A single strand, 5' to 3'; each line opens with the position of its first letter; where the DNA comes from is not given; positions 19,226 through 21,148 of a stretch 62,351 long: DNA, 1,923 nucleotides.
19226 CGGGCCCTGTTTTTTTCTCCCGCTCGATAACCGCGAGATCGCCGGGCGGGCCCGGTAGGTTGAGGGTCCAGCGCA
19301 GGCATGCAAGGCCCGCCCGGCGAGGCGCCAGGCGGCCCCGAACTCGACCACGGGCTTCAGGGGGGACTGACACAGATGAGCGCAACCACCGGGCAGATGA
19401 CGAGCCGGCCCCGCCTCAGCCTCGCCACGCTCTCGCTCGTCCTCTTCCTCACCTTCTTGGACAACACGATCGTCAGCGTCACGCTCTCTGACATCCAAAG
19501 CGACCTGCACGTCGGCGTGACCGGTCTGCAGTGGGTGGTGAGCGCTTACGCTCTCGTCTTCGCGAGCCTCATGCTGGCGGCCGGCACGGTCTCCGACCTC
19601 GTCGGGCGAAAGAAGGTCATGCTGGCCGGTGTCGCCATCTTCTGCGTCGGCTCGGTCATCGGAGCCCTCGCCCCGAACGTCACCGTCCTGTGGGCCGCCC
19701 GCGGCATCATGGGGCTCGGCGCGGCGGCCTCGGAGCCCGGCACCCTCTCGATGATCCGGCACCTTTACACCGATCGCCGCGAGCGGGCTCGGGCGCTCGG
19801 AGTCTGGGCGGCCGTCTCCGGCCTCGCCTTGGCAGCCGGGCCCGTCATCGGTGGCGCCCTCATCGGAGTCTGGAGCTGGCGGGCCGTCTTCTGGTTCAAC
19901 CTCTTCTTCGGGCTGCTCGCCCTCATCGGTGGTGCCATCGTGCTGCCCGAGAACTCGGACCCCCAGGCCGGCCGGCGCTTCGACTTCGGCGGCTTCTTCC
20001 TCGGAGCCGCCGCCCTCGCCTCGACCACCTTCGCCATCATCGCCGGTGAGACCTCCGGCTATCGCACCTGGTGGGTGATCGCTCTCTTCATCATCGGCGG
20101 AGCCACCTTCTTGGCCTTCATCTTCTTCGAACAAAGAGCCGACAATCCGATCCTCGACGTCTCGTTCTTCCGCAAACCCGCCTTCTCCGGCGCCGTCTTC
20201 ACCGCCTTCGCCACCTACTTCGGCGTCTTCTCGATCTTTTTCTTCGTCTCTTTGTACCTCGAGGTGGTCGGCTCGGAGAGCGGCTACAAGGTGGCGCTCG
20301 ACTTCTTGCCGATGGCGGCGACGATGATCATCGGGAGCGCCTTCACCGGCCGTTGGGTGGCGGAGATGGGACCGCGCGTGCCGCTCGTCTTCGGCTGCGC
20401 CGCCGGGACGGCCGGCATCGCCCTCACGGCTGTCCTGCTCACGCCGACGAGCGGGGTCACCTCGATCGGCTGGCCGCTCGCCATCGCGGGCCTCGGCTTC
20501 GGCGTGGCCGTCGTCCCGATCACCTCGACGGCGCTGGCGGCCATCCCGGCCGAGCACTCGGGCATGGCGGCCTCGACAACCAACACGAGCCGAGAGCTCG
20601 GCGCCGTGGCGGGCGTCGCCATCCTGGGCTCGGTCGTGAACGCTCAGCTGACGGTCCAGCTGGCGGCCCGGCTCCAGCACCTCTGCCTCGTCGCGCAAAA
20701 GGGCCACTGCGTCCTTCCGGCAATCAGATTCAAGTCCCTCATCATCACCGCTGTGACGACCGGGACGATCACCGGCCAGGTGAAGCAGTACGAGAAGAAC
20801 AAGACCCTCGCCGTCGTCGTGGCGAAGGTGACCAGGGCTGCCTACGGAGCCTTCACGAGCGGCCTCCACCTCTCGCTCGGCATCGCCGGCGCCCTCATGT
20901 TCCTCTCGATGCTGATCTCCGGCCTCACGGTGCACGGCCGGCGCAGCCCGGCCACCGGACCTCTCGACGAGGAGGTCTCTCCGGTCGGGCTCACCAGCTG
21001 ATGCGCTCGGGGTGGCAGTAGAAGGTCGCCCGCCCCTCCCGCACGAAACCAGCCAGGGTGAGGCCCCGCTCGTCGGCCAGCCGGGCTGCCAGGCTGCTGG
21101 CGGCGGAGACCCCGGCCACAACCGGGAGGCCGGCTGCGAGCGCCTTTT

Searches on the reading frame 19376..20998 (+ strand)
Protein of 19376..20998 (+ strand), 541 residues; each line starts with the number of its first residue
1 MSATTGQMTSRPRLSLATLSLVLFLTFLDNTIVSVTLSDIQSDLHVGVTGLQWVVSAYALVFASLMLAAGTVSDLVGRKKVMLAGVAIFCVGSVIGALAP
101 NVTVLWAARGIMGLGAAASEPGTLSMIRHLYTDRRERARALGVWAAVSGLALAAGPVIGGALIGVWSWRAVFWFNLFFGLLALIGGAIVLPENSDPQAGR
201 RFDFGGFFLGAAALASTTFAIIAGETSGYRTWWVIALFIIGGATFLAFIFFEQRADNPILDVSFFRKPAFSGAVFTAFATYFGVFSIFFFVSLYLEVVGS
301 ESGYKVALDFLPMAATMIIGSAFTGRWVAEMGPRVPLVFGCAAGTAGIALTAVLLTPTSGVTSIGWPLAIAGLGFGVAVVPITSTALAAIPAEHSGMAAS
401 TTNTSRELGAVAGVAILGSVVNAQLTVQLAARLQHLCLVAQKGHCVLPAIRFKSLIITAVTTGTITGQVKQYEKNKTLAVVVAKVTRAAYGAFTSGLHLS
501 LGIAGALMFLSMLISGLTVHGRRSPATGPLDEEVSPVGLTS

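Call 32: find_homologous_proteins(query=window:19376-20998:+, max_evalue=1e-100)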
Query window:19376-20998:+ (541 aa): 4569 proteins with E <= 1e-100 among 8000 candidates; the best 120 are listed.
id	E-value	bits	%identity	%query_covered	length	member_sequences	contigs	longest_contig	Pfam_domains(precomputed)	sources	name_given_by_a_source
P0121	0.0e+0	1143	100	100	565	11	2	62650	PF00083.31,PF07690.22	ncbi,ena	-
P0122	2.9e-296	1002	89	96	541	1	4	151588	PF00083.31,PF07690.22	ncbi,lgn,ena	-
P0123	1.1e-269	914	80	99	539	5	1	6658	PF00083.31,PF07690.22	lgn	-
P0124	3.7e-259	879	78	97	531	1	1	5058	PF00083.31,PF07690.22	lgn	-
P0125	1.2e-251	854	74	99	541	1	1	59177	PF07690.22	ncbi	ncbi:MAG: MFS transporter [Acidimicrobiales bacterium]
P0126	1.4e-249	848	74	99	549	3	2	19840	PF07690.22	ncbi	ncbi:MAG: MFS transporter [Acidimicrobiales bacterium]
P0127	3.6e-248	843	74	98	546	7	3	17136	PF00083.31,PF07690.22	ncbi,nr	ncbi:MAG TPA: MFS transporter [Acidimicrobiales bacterium]|nr:MFS transporter [Acidimicrobiales bact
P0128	2.7e-246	837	73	97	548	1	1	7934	PF00083.31,PF07690.22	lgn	-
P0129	1.3e-245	835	73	98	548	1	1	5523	PF00083.31,PF07690.22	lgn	-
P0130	2.8e-245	833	73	97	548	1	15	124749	PF00083.31,PF07690.22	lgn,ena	-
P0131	2.9e-245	833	73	97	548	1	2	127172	PF00083.31,PF07690.22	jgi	jgi:EmrB/QacA subfamily drug resistance transporter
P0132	2.7e-244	830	75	94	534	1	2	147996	PF07690.22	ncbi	ncbi:MAG: MFS transporter [Acidimicrobiales bacterium]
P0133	2.8e-244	830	72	98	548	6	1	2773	PF00083.31,PF07690.22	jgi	-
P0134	8.1e-244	829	73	98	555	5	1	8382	PF07690.22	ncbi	-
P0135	5.7e-239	813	74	95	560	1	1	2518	PF07690.22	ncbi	ncbi:MAG: MFS transporter [Acidimicrobiales bacterium]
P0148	3.8e-202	691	67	92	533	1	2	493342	PF00083.31,PF07690.22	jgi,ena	-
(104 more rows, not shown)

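Call 33: find_encoding_contigs(protein=P0123, flank=3000, max_places=2)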
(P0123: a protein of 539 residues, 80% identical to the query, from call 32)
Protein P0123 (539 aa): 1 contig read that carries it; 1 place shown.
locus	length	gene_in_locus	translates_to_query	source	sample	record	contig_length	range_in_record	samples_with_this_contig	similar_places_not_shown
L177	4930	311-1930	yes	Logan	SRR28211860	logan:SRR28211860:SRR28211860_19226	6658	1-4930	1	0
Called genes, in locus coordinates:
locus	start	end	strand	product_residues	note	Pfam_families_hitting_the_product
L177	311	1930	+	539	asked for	PF00083:Sugar_tr, PF07690:MFS_1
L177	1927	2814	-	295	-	PF02634:FdhD-NarQ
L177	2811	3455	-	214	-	PF00440:TetR_N, PF19344:TetR_C_32, PF21943:TetR_C_46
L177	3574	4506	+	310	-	PF11583:AurF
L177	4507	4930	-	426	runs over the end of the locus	PF05977:MFS_3, PF07690:MFS_1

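Call 34: find_encoding_contigs(protein=P0125, flank=3000, max_places=2)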
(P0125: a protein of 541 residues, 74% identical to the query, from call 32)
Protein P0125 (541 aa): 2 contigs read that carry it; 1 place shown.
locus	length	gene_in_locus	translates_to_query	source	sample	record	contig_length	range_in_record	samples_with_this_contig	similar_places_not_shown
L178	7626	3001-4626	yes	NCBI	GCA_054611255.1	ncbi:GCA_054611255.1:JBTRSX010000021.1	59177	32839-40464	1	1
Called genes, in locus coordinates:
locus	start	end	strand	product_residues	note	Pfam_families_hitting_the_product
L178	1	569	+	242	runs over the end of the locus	PF05401:NodS, PF13649:Methyltransf_25, PF08241:Methyltransf_11 (weak), PF08242:Methyltransf_12 (weak)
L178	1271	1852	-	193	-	PF01965:DJ-1_PfpI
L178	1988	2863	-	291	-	PF04655:APH_6_hur, PF01636:APH (weak)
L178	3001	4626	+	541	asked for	PF07690:MFS_1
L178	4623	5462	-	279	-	PF02634:FdhD-NarQ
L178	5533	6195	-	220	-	PF00440:TetR_N, PF19344:TetR_C_32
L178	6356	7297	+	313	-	PF11583:AurF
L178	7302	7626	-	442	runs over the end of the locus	PF05977:MFS_3, PF07690:MFS_1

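Call 35: find_encoding_contigs(protein=P0130, flank=3000, max_places=3)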
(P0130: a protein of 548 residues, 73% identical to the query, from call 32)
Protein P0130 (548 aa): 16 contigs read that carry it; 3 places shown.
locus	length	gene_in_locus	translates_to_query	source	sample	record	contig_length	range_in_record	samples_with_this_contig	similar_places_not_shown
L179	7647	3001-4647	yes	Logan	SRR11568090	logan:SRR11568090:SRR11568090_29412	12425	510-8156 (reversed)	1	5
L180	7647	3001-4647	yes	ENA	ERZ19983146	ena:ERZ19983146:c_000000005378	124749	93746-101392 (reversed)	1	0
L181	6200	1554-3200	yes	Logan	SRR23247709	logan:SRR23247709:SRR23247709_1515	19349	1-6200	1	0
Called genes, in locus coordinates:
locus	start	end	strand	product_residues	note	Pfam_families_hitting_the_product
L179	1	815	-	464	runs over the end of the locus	PF00275:EPSP_synthase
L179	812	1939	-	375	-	-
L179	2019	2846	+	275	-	PF02585:PIG-L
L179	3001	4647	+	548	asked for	PF00083:Sugar_tr, PF07690:MFS_1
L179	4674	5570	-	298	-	PF02634:FdhD-NarQ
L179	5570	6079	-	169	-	PF00440:TetR_N (weak), PF17918:TetR_C_15 (faint), PF19344:TetR_C_32, PF21943:TetR_C_46 (weak), PF13305:TetR_C_33 (weak)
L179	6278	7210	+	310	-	PF11583:AurF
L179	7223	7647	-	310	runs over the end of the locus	?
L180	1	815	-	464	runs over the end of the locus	PF00275:EPSP_synthase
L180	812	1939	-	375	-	-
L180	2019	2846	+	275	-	PF02585:PIG-L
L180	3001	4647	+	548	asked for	PF00083:Sugar_tr, PF07690:MFS_1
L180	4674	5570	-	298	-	PF02634:FdhD-NarQ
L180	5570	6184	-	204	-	PF00440:TetR_N, PF17918:TetR_C_15 (faint), PF19344:TetR_C_32, PF21943:TetR_C_46 (weak), PF13305:TetR_C_33 (weak)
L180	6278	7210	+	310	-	PF11583:AurF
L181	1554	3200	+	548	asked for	PF00083:Sugar_tr, PF07690:MFS_1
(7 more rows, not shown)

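Call 36: find_encoding_contigs(protein=P0148, flank=3000, max_places=2)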
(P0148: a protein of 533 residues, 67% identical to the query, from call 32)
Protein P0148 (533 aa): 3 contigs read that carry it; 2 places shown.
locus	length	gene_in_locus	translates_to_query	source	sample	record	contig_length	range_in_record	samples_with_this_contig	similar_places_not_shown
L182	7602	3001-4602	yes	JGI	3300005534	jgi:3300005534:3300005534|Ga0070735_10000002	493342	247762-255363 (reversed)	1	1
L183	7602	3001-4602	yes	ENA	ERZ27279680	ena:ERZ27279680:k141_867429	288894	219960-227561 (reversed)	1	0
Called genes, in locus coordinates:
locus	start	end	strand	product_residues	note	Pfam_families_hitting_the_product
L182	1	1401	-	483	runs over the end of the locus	PF00083:Sugar_tr (faint), PF06609:TRI12 (weak), PF07690:MFS_1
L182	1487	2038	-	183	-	PF00440:TetR_N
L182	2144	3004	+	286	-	PF02585:PIG-L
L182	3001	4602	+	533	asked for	PF00083:Sugar_tr (weak), PF07690:MFS_1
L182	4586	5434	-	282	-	PF02634:FdhD-NarQ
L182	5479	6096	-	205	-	PF00440:TetR_N, PF19344:TetR_C_32, PF21943:TetR_C_46 (weak)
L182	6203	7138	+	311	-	PF11583:AurF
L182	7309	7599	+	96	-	PF00708:Acylphosphatase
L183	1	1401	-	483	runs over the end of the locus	PF00083:Sugar_tr (faint), PF06609:TRI12 (weak), PF07690:MFS_1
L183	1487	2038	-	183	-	PF00440:TetR_N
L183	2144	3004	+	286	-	PF02585:PIG-L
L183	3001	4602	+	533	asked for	PF00083:Sugar_tr (weak), PF07690:MFS_1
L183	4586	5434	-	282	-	PF02634:FdhD-NarQ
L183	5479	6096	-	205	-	PF00440:TetR_N, PF19344:TetR_C_32, PF21943:TetR_C_46 (weak)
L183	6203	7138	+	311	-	PF11583:AurF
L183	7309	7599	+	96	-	PF00708:Acylphosphatase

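Call 61: search_protein_families(library=ncbifam, proteins=[window:19376-20998:+], max_evalue=0.01)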
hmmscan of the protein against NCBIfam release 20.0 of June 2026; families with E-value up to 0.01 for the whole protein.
window:19376-20998:+ (541 aa): 63 families (the best 25 are shown)
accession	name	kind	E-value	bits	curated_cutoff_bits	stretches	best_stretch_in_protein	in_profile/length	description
TIGR00711.1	efflux_EmrB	subfamily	8.9e-61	206.1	230.2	1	17-428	5-415/485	DHA2 family efflux MFS transporter permease subunit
NF033896.2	MFS_LfrA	equivalog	3.2e-52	177.8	825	1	6-424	12-427/504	efflux MFS transporter LfrA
NF000089.1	qac_MFS_AB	exception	2.4e-49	168.5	900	1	3-429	7-433/514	QacA/B family quaternary ammonium compound efflux MFS transporter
NF011571.1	PRK14995.1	subfamily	4.1e-47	161.1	701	1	14-427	6-417/493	SmvA family efflux MFS transporter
NF000025.1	MFS_efflux_tcmA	exception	1.7e-45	155.8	999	1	8-514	20-511/538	tetracenomycin C efflux MFS transporter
NF012169.0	qepA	equivalog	6e-44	150.5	1075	1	7-421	14-422/511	fluoroquinolone efflux MFS transporter QepA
NF012180.1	tet_MFS_43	exception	4.8e-40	138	999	1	15-439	22-445/484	tetracycline efflux MFS transporter Tet(43)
NF000031.1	MFS_efflux_LmrA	exception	9.8e-38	130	850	1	11-420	27-436/484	lincomycin efflux MFS transporter Lmr(A)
NF000218.1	FexA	exception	8.9e-34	116.9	900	1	12-424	19-432/475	chloramphenicol/florfenicol efflux MFS transporter FexA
NF040856.1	FexB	exception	8.8e-30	103.9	950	1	17-429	17-428/469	chloramphenicol/florfenicol efflux MFS transporter FexB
NF007799.0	PRK10504.1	subfamily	2.4e-26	92.7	426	1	13-419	9-411/471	multidrug transporter subunit MdtD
NF000095.1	tet_MFS_OtrB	exception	3.4e-26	91.9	999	1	6-434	17-450/563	oxytetracycline resistance efflux MFS transporter OtrB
TIGR00880.1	2_A_01_02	superfamily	1e-25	90.5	131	1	54-192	3-140/141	multidrug resistance protein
TIGR00710.1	efflux_Bcr_CflA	subfamily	2.2e-25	89.9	200.9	1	17-197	8-187/385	Bcr/CflA family efflux MFS transporter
NF000391.1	EmrB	exception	9.1e-25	87.3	925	1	17-421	14-418/501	multidrug efflux MFS transporter permease subunit EmrB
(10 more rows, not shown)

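Call 74: find_encoding_contigs(protein=P0124, flank=3000, max_places=3)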
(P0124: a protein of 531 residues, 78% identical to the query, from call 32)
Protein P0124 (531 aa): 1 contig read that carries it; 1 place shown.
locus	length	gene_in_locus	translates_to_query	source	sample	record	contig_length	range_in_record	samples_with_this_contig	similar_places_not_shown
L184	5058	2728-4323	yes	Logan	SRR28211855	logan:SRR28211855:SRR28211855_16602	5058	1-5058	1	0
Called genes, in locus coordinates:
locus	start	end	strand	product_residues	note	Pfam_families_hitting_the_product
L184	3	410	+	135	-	?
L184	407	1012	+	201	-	PF05401:NodS, PF08241:Methyltransf_11, PF08242:Methyltransf_12, PF13649:Methyltransf_25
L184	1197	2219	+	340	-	PF14518:Haem_oxygenas_2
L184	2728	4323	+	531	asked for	PF00083:Sugar_tr, PF07690:MFS_1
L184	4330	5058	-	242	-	?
